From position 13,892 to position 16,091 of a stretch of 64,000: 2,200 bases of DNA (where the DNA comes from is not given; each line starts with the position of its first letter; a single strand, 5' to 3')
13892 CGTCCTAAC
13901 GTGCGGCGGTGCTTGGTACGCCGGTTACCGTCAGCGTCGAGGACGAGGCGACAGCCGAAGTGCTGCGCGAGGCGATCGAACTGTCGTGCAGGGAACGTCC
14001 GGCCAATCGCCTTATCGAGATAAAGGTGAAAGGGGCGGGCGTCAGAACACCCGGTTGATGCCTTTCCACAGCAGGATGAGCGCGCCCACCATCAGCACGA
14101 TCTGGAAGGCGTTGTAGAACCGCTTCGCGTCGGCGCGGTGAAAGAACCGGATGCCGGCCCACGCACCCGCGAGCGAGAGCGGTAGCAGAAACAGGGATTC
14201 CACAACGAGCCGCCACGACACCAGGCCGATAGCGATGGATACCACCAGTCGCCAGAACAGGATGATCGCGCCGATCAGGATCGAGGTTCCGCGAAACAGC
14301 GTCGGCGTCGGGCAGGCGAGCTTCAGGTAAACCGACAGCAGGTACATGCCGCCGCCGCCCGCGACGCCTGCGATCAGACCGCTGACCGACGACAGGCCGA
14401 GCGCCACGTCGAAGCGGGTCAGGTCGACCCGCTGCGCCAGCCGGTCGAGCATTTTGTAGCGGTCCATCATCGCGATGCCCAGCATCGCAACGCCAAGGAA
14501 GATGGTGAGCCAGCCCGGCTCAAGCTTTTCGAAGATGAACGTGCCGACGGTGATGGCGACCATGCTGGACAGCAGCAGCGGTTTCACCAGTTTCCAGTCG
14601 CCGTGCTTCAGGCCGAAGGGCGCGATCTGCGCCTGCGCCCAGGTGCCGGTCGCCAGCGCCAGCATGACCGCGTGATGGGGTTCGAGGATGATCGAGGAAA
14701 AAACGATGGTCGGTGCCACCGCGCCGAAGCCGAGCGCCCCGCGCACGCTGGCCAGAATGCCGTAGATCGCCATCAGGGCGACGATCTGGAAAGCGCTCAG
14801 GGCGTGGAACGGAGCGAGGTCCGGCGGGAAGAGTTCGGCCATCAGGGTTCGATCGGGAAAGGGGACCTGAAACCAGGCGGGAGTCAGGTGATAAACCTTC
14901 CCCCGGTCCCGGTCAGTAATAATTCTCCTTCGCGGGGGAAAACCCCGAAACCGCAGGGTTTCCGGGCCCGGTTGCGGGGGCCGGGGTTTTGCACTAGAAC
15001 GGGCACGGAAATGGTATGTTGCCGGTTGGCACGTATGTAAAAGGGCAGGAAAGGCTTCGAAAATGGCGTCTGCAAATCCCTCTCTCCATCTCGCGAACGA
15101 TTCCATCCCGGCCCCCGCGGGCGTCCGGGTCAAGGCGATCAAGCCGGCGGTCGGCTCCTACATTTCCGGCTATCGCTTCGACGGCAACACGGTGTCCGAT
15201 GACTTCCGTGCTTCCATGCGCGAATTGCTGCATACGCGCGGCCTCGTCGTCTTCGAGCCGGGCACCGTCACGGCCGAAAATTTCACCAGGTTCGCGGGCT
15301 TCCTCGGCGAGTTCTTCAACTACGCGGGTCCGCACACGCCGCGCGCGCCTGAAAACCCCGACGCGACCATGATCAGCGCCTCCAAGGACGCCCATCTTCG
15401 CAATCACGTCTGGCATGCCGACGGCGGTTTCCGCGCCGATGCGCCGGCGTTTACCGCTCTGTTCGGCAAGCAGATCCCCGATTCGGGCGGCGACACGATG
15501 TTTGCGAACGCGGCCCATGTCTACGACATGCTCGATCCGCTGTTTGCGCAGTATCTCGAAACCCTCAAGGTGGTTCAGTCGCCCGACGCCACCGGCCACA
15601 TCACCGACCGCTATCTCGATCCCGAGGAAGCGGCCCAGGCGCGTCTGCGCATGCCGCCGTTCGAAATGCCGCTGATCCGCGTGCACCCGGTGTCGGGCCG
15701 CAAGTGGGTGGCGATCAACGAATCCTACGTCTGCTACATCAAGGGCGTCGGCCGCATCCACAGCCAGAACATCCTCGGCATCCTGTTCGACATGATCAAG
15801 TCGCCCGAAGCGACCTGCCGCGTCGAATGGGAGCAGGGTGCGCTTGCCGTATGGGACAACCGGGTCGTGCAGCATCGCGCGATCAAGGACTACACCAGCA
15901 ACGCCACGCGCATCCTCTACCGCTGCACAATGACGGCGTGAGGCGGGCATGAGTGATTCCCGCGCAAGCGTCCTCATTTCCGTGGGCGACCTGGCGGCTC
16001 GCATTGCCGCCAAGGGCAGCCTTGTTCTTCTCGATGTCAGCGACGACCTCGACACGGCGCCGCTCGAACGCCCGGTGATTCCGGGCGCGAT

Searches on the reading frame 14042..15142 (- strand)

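Call 59: search_protein_families(library=pfam, proteins=[window:14042-15142:-], max_evalue=0.00001)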
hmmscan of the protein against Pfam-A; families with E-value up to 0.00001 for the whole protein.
window:14042-15142:- (366 aa): 1 family
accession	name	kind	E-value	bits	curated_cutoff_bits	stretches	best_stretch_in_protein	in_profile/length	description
PF01925.25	TauE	-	3e-18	66.8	32.6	1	124-355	5-235/237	Sulfite exporter TauE/SafE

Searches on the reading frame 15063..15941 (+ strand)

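Call 59: search_protein_families(library=pfam, proteins=[window:15063-15941:+], max_evalue=0.00001)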
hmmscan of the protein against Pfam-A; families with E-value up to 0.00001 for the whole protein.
window:15063-15941:+ (292 aa): 1 family
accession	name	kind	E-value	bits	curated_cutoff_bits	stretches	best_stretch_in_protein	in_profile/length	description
PF02668.22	TauD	-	2e-46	159.5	27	1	26-289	5-267/267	Taurine catabolism dioxygenase TauD, TfdA family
